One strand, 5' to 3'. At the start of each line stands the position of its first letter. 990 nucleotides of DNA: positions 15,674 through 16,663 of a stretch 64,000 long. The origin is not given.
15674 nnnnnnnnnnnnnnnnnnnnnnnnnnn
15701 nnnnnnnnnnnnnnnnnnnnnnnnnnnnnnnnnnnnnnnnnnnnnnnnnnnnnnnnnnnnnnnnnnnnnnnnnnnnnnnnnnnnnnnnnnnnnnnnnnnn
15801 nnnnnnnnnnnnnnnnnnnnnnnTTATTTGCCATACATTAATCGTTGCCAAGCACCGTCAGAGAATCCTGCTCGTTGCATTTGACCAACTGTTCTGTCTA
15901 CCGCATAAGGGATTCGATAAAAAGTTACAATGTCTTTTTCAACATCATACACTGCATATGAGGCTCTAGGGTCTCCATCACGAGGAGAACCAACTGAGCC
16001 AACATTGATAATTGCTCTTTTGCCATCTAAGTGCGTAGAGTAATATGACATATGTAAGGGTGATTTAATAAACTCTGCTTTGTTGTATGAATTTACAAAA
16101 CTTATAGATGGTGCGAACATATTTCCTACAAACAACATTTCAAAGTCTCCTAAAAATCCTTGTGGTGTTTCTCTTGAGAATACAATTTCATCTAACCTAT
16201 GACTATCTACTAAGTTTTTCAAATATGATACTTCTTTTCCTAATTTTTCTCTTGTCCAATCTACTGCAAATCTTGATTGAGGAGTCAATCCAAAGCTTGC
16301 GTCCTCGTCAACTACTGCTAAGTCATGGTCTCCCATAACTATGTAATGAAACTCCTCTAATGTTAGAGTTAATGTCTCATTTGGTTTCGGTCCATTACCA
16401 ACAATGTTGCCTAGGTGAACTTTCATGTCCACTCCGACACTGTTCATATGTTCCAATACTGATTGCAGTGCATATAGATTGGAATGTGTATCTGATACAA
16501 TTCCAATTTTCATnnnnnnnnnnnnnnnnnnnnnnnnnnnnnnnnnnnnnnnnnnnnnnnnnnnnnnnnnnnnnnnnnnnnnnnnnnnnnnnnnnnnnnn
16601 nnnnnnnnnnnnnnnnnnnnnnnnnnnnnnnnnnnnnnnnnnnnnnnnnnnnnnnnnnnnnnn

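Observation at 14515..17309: Five-gene operon: P-loop kinase, Zn-ribbon, metallophosphoesterase, Zn-finger protein, MBL-fold hydrolase. Possible split Pnkp-like RNA-repair or anti-Pycsar module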

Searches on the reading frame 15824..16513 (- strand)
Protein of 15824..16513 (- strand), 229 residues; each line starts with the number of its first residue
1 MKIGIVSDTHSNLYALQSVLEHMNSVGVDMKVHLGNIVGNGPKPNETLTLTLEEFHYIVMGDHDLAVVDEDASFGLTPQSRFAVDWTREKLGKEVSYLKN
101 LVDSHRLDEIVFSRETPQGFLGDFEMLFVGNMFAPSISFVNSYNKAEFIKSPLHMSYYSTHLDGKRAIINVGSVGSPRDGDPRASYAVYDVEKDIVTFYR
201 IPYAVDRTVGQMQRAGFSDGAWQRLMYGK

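Call 4: search_protein_families(library=pfam, proteins=[window:15824-16513:-], max_evalue=0.1)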
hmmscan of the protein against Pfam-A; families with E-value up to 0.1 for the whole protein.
window:15824-16513:- (229 aa): 2 families
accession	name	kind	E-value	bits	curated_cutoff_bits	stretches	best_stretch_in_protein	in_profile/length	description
PF12850.12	Metallophos_2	-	1.4e-14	54.8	27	2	1-75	1-68/154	Calcineurin-like phosphoesterase superfamily domain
PF00149.33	Metallophos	-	1.2e-09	39.4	21.5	1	1-103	1-107/191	Calcineurin-like phosphoesterase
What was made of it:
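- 15824..16513 (-): calcineurin-like metallophosphoesterase-fold protein with degenerate active site (probable pseudoenzyme), 229 aa. PF12850 54.8 bits (call 4).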

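Call 5: search_protein_families(library=phrogs, proteins=[window:15824-16513:-], max_evalue=0.01)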
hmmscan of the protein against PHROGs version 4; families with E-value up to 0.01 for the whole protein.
window:15824-16513:- (229 aa): 1 family
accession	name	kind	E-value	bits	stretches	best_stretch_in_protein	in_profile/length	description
phrog_1649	-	other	0.0041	16.8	1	1-64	36-104/308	metallo-phosphoesterase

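Call 9: search_solved_structures(query=window:15824-16513:-, max_evalue=1, show_alignments=2)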
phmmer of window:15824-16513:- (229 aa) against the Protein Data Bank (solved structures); distinct sequences matched with E-value up to 1: 9.
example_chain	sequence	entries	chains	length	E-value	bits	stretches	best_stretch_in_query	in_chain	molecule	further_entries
3rqz_A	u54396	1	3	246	8.3e-27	97.6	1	1-227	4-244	Metallophosphoesterase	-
1su1_A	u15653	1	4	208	0.04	16.9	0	1-43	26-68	Hypothetical protein yfcE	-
2ahd_A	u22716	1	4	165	0.041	16.8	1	1-39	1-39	Phosphodiesterase MJ0936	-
1s3l_A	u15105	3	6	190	0.053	16.5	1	1-39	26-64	Hypothetical protein MJ0936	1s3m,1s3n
3qfm_A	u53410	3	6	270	0.087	15.8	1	2-43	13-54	Putative uncharacterized protein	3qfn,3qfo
3cec_A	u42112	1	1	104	0.73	12.8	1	15-44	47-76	Putative antidote protein of plasmid maintenance system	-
2gju_A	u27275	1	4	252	0.85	12.5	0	19-203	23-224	252aa long hypothetical protein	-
3mwg_A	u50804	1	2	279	0.92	12.4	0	9-113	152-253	Iron-regulated ABC transporter siderophore-binding protein SirA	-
4q7e_A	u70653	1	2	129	0.99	12.3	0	66-128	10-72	Response regulator of a two component regulatory system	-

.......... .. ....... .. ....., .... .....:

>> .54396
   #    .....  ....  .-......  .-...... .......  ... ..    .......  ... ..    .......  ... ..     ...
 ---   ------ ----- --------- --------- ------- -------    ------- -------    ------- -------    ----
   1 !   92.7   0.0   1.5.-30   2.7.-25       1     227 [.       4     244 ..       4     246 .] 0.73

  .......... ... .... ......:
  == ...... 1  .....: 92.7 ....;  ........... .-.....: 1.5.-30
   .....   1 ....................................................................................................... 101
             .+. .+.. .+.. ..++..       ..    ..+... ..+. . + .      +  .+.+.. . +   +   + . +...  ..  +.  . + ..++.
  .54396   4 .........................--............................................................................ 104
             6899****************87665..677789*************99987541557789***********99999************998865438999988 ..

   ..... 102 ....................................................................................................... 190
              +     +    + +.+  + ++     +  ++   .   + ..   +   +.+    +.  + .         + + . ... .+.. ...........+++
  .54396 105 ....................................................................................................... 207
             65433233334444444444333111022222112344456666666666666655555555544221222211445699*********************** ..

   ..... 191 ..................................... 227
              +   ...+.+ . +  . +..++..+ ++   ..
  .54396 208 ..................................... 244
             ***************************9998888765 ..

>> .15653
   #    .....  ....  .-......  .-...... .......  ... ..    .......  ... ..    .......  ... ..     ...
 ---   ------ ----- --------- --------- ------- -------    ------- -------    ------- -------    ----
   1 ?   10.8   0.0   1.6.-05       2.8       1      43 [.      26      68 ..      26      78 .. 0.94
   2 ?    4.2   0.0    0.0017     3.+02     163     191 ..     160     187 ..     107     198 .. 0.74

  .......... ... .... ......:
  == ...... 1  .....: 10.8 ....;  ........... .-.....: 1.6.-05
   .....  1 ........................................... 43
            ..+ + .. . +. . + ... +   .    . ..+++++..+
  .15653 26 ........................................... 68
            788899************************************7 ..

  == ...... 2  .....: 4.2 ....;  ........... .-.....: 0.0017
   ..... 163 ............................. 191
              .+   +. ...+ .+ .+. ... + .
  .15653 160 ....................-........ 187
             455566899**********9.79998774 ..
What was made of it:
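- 15824..16513 (-): PDB 3rqz 8e-27 (call 9).
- On Calcineurin-like metallophosphoesterases (Metallophos_2): 3rqz at 8e-27 (call 9).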

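Call 13: search_dna_similar(query=window:15824-16513:-, collection=phages, mode=protein, max_rows=25, max_evalue=0.001)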
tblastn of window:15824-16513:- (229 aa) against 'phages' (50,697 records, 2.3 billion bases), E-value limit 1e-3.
Records with a match: 1; places in all: 1; records where one place covers at least 80% of the query: 1.
Best place of each record, by identity: <60% 1.
By first word of the organism name: Vibrio 1.
By host as written in the record: Vibrio alginolyticus 1.
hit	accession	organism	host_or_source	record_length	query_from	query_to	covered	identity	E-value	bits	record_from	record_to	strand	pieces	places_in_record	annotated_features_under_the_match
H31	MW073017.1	Vibrio phage Va2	Vibrio alginolyticus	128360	1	228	100%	28.5%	2e-16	84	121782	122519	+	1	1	phosphodiesterase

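Call 18: search_protein_families(library=ncbifam, proteins=[window:15824-16513:-], max_evalue=0.01)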
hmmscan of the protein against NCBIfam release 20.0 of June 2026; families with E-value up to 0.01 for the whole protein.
window:15824-16513:- (229 aa): 3 families
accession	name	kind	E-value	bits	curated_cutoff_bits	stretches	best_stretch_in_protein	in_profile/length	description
NF006988.0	PRK09453.1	equivalog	6.2e-09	35.9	117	1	1-43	1-43/183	phosphodiesterase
TIGR00040.1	yfcE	subfamily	4.1e-08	33.5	56.25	1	1-74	1-74/158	YfcE family phosphodiesterase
NF001204.0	PRK00166.1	equivalog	0.0075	15.6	176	1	4-69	4-72/276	symmetrical bis(5'-nucleosyl)-tetraphosphatase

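Call 21: find_homologous_proteins(query=window:15824-16513:-, max_evalue=0.00001)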
Query window:15824-16513:- (229 aa): 284 proteins with E <= 0.00001 among 697 candidates; the best 120 are listed.
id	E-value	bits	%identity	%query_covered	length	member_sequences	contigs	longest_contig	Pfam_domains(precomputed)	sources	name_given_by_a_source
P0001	1.2e-150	517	100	100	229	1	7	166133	PF12850.13,PF00149.34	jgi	jgi:predicted phosphodiesterase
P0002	5.5e-75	270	54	100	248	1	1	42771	PF12850.13,PF00149.34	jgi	jgi:predicted phosphodiesterase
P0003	2.1e-74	268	54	100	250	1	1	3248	PF12850.13,PF00149.34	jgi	jgi:predicted phosphodiesterase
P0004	1.9e-69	252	55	100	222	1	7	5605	PF12850.13,PF00149.34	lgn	-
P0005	4.0e-69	251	56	90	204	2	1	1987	PF12850.13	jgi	jgi:diadenosine tetraphosphatase ApaH/serine/threonine PP2A family protein phosphatase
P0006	1.5e-68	249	49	100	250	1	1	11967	PF12850.13,PF00149.34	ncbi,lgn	ncbi:MAG: metallophosphoesterase family protein [Psychrobacillus sp.]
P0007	2.5e-67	245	51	100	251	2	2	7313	PF12850.13,PF00149.34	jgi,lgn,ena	-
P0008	1.9e-66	242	50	100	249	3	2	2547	PF12850.13,PF00149.34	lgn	-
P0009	5.0e-66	241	53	100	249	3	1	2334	PF12850.13,PF00149.34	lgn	-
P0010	9.6e-66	240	51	100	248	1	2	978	PF12850.13,PF00149.34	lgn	-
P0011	1.3e-65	239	50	100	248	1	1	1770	PF12850.13,PF00149.34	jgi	jgi:predicted phosphodiesterase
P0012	1.4e-65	239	53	100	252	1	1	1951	PF12850.13,PF00149.34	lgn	-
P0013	2.5e-65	238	49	100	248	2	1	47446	PF12850.13,PF00149.34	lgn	-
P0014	8.1e-65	237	50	100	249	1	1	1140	PF12850.13,PF00149.34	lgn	-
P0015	1.0e-64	236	51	100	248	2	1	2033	PF12850.13,PF00149.34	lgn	-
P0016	1.5e-64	236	48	100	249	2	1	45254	PF12850.13,PF00149.34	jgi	jgi:predicted phosphodiesterase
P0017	4.9e-64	234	51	100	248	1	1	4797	PF12850.13,PF00149.34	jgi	jgi:predicted phosphodiesterase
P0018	3.3e-63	231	49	100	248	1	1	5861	PF12850.13,PF00149.34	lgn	-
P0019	1.5e-62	229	50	100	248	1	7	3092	PF12850.13,PF00149.34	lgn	-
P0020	4.4e-62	228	47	100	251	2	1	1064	PF12850.13,PF00149.34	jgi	jgi:predicted phosphodiesterase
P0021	4.6e-62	228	49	100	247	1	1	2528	PF12850.13,PF00149.34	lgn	-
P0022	1.5e-61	226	47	100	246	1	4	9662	PF12850.13,PF00149.34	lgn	-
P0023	1.2e-60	223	48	100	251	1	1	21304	PF12850.13,PF00149.34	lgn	-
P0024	3.6e-59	218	48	100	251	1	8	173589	PF12850.13,PF00149.34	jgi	jgi:putative phosphoesterase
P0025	5.6e-59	218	47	100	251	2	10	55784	PF12850.13,PF00149.34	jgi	jgi:predicted phosphodiesterase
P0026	1.0e-58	217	52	90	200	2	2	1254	PF12850.13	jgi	jgi:diadenosine tetraphosphatase ApaH/serine/threonine PP2A family protein phosphatase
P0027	5.1e-58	214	46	100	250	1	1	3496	PF12850.13,PF00149.34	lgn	-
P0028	8.7e-58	214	47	100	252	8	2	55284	PF12850.13,PF00149.34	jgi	jgi:predicted phosphodiesterase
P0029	1.2e-57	213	48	100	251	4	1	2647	PF12850.13,PF00149.34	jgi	jgi:predicted phosphodiesterase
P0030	9.6e-56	207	48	100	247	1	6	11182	PF12850.13,PF00149.34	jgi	jgi:diadenosine tetraphosphatase ApaH/serine/threonine PP2A family protein phosphatase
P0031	4.3e-52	195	43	100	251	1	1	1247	PF12850.13,PF00149.34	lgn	-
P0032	2.0e-49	186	42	100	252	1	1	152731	PF12850.13,PF00149.34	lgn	-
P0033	2.4e-26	111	33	100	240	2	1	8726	PF12850.13,PF00149.34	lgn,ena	-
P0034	3.8e-26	110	36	100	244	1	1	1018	PF12850.13,PF00149.34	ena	-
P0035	5.6e-26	110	36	100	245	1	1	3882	PF12850.13,PF00149.34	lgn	-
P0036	4.0e-25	107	33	100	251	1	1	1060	PF12850.13,PF00149.34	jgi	jgi:diadenosine tetraphosphatase ApaH/serine/threonine PP2A family protein phosphatase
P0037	6.3e-25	106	33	100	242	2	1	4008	PF12850.13,PF00149.34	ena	-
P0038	1.2e-24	105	33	100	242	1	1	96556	PF12850.13,PF00149.34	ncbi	-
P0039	1.3e-24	105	34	99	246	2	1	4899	PF12850.13,PF00149.34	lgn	-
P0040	1.3e-24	105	33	100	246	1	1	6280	PF12850.13,PF00149.34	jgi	jgi:predicted phosphodiesterase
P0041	1.3e-24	105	32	100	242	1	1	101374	PF12850.13,PF00149.34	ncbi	-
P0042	2.3e-24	104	34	100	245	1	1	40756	PF12850.13,PF00149.34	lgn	-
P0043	3.4e-24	104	31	100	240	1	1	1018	PF12850.13,PF00149.34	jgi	-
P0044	3.8e-24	104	31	100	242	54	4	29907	PF12850.13,PF00149.34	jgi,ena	-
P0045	3.8e-24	104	31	100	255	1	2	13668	PF12850.13,PF00149.34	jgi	-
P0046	6.4e-24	103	33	100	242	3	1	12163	PF12850.13,PF00149.34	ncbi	-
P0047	7.6e-24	103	33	100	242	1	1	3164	PF12850.13,PF00149.34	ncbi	-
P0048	8.9e-24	102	32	100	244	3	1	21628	PF12850.13,PF00149.34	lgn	-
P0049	1.0e-23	102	33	93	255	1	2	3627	PF12850.13,PF00149.34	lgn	-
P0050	1.0e-23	102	32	100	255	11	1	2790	PF12850.13,PF00149.34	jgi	jgi:predicted phosphodiesterase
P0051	1.1e-23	102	35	100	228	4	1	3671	PF12850.13,PF00149.34,PF14582.12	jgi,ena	-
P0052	1.2e-23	102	30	100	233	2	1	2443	PF12850.13,PF00149.34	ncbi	-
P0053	1.2e-23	102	33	91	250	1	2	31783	PF12850.13,PF00149.34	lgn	-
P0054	1.2e-23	102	31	100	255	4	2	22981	PF12850.13,PF00149.34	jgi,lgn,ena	jgi:predicted phosphodiesterase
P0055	1.3e-23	102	34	100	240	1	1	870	PF12850.13,PF00149.34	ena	-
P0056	1.6e-23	102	33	92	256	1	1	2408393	PF12850.13,PF00149.34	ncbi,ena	-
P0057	2.2e-23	101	31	100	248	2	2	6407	PF12850.13,PF00149.34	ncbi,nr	ncbi:MAG: metallophosphatase family protein [Lentisphaeria bacterium]|nr:metallophosphatase family p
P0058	3.1e-23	101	34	93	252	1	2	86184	PF12850.13,PF00149.34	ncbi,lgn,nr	ncbi:MAG: metallophosphoesterase family protein [Planctomycetes bacterium]|nr:metallophosphoesterase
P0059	5.8e-23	100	34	100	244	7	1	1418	PF12850.13,PF00149.34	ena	-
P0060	7.5e-23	99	35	100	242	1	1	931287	PF12850.13,PF00149.34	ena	-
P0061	1.2e-22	99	32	95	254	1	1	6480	PF12850.13,PF00149.34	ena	-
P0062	1.3e-22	99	35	100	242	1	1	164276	PF12850.13,PF00149.34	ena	-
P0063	1.4e-22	99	33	95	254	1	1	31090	PF12850.13,PF00149.34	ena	-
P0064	1.4e-22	99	32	100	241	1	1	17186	PF12850.13,PF00149.34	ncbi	ncbi:MAG: metallophosphoesterase family protein [Candidatus Latescibacterota bacterium]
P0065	2.3e-22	98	30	100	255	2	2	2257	PF12850.13,PF00149.34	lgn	-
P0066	2.6e-22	98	29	99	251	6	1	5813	PF12850.13,PF00149.34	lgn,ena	-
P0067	2.8e-22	98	31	91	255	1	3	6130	PF12850.13,PF00149.34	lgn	-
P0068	3.1e-22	97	32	95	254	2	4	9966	PF12850.13,PF00149.34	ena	-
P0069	3.5e-22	97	31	100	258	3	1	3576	PF12850.13,PF00149.34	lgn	-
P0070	3.6e-22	97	32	100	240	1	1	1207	PF12850.13,PF00149.34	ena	-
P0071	3.7e-22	97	34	91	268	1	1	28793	PF12850.13,PF00149.34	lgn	-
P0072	4.3e-22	97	31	100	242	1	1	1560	PF12850.13,PF00149.34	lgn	-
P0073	4.3e-22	97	36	90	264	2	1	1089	PF12850.13,PF00149.34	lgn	-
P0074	4.5e-22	97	32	100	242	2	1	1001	PF12850.13,PF00149.34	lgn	-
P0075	4.6e-22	97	35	100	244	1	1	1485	PF12850.13,PF00149.34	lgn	-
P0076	5.4e-22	97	35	100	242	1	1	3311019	PF12850.13,PF00149.34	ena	-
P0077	5.5e-22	97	33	100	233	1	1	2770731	PF12850.13,PF00149.34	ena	-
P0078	5.5e-22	97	32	92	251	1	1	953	PF12850.13,PF00149.34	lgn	-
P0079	6.0e-22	96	32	100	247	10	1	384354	PF12850.13,PF00149.34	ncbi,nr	ncbi:MAG: metallophosphoesterase family protein [Deltaproteobacteria bacterium]|nr:metallophosphoest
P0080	6.6e-22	96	31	100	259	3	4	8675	PF12850.13,PF00149.34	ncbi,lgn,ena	-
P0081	6.9e-22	96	30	100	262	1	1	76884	PF12850.13,PF00149.34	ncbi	ncbi:MAG: metallophosphoesterase family protein [Planctomycetota bacterium]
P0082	7.5e-22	96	33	100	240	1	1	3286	PF12850.13,PF00149.34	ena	-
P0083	8.1e-22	96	30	100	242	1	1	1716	PF12850.13,PF00149.34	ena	-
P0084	8.7e-22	96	32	95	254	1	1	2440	PF12850.13,PF00149.34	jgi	jgi:diadenosine tetraphosphatase ApaH/serine/threonine PP2A family protein phosphatase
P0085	9.5e-22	96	33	100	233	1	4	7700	PF12850.13,PF00149.34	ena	-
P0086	9.7e-22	96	33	100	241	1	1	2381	PF12850.13,PF00149.34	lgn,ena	-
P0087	1.0e-21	96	32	100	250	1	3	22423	PF12850.13,PF00149.34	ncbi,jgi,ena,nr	ncbi:MAG TPA: metallophosphoesterase family protein [bacterium]|nr:metallophosphoesterase family pro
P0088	1.2e-21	96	31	100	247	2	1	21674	PF12850.13,PF00149.34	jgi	jgi:diadenosine tetraphosphatase ApaH/serine/threonine PP2A family protein phosphatase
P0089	1.2e-21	96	31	100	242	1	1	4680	PF12850.13,PF00149.34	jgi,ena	-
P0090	1.6e-21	95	33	100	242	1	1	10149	PF12850.13,PF00149.34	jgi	jgi:predicted phosphodiesterase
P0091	1.6e-21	95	34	100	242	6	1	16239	PF12850.13,PF00149.34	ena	-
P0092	1.8e-21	95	31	100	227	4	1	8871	PF12850.13,PF00149.34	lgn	-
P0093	1.9e-21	95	32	100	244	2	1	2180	PF12850.13,PF00149.34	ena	-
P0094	2.0e-21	95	32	100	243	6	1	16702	PF12850.13,PF00149.34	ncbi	-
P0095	2.4e-21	95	33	99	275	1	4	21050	PF12850.13,PF00149.34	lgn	-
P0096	2.5e-21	94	31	100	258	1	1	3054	PF12850.13,PF00149.34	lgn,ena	-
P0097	2.9e-21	94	31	100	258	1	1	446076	PF12850.13,PF00149.34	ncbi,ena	-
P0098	3.2e-21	94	32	98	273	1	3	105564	PF12850.13,PF00149.34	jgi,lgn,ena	-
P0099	3.3e-21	94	31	100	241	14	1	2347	PF12850.13,PF00149.34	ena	-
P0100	3.6e-21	94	34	93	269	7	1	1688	PF12850.13,PF00149.34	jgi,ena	-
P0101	3.7e-21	94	34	91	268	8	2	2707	PF12850.13,PF00149.34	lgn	-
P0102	4.2e-21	94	33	100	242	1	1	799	PF12850.13,PF00149.34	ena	-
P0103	4.4e-21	94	32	100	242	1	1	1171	PF12850.13,PF00149.34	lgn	-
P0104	4.4e-21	94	31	100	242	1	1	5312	PF12850.13,PF00149.34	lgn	-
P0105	4.5e-21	94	31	98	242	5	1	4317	PF12850.13,PF00149.34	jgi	-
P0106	4.5e-21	94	30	99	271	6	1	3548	PF12850.13,PF00149.34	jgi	jgi:predicted phosphodiesterase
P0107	4.9e-21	94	32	100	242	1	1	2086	PF12850.13,PF00149.34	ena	-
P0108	5.8e-21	93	33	99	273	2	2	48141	PF12850.13,PF00149.34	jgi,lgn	-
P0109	5.8e-21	93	33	100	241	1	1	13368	PF12850.13,PF00149.34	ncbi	-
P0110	6.6e-21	93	33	99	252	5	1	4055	PF12850.13,PF00149.34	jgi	jgi:diadenosine tetraphosphatase ApaH/serine/threonine PP2A family protein phosphatase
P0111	6.6e-21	93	32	99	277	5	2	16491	PF12850.13,PF00149.34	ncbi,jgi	jgi:diadenosine tetraphosphatase ApaH/serine/threonine PP2A family protein phosphatase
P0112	7.0e-21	93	32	100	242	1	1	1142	PF12850.13,PF00149.34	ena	-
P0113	7.1e-21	93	30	100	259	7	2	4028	PF12850.13,PF00149.34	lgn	-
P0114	7.4e-21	93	31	100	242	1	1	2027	PF12850.13,PF00149.34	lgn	-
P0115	9.5e-21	93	32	100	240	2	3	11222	PF12850.13,PF00149.34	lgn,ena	-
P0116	9.8e-21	93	31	100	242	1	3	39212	PF12850.13,PF00149.34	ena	-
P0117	1.0e-20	92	31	98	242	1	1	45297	PF12850.13,PF00149.34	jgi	-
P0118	1.0e-20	92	33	100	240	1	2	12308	PF12850.13,PF00149.34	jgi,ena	-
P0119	1.1e-20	92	36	82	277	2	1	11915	PF12850.13,PF00149.34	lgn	-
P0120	1.1e-20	92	31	100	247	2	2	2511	PF12850.13,PF00149.34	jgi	jgi:diadenosine tetraphosphatase ApaH/serine/threonine PP2A family protein phosphatase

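Call 23: find_encoding_contigs(protein=P0024, flank=6000, max_places=3)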
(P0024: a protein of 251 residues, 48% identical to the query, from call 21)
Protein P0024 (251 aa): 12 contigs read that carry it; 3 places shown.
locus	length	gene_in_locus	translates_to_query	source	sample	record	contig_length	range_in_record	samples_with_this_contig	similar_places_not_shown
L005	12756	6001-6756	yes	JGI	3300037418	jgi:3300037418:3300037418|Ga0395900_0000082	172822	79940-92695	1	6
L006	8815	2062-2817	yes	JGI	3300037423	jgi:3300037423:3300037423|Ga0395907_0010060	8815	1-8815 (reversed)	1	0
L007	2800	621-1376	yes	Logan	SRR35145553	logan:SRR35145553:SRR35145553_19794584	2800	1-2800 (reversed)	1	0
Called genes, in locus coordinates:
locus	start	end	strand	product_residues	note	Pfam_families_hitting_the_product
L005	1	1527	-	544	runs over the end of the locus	PF03237:Terminase_6N, PF04466:Terminase_3 (faint)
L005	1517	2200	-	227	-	-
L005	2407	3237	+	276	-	PF02899:Phage_int_SAM_1, PF00589:Phage_integrase, PF22823:MrpR_C_cat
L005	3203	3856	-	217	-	PF04542:Sigma70_r2 (faint), PF08281:Sigma70_r4_2, PF04297:UPF0122 (faint), PF04545:Sigma70_r4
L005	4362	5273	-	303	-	PF00575:S1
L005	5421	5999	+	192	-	-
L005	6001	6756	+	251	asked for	PF00149:Metallophos, PF12850:Metallophos_2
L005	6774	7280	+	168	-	-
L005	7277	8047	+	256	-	PF23023:Anti-Pycsar_Apyc1, PF00753:Lactamase_B, PF12706:Lactamase_B_2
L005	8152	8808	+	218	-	PF06725:3D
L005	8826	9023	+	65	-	-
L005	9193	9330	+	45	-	-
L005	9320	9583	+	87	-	-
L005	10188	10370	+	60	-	-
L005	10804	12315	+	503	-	PF11443:DUF2828, PF25043:DUF7788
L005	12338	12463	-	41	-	-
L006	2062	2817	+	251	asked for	PF00149:Metallophos, PF12850:Metallophos_2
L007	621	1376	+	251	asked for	PF00149:Metallophos, PF12850:Metallophos_2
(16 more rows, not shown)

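Call 24: find_encoding_contigs(protein=P0032, flank=6000, max_places=2)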
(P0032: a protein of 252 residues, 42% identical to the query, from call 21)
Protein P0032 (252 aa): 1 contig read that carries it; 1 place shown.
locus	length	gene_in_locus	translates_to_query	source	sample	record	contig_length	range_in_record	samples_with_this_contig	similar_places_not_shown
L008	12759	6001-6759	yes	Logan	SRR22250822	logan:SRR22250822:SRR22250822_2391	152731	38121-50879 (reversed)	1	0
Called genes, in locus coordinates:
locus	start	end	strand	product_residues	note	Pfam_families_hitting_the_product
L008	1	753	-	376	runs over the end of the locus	-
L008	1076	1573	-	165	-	-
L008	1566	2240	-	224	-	-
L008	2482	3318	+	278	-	PF02899:Phage_int_SAM_1, PF13495:Phage_int_SAM_4, PF00589:Phage_integrase, PF22823:MrpR_C_cat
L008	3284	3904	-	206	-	PF08281:Sigma70_r4_2, PF04545:Sigma70_r4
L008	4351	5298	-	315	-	PF00575:S1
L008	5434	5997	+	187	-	PF02223:Thymidylate_kin (faint)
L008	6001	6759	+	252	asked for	PF00149:Metallophos, PF12850:Metallophos_2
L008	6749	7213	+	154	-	-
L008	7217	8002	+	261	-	PF23023:Anti-Pycsar_Apyc1, PF00753:Lactamase_B, PF12706:Lactamase_B_2 (faint)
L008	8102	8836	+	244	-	PF06725:3D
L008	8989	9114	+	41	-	-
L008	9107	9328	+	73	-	-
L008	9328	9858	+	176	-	PF05014:Nuc_deoxyrib_tr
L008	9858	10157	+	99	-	-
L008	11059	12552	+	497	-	PF11443:DUF2828, PF25043:DUF7788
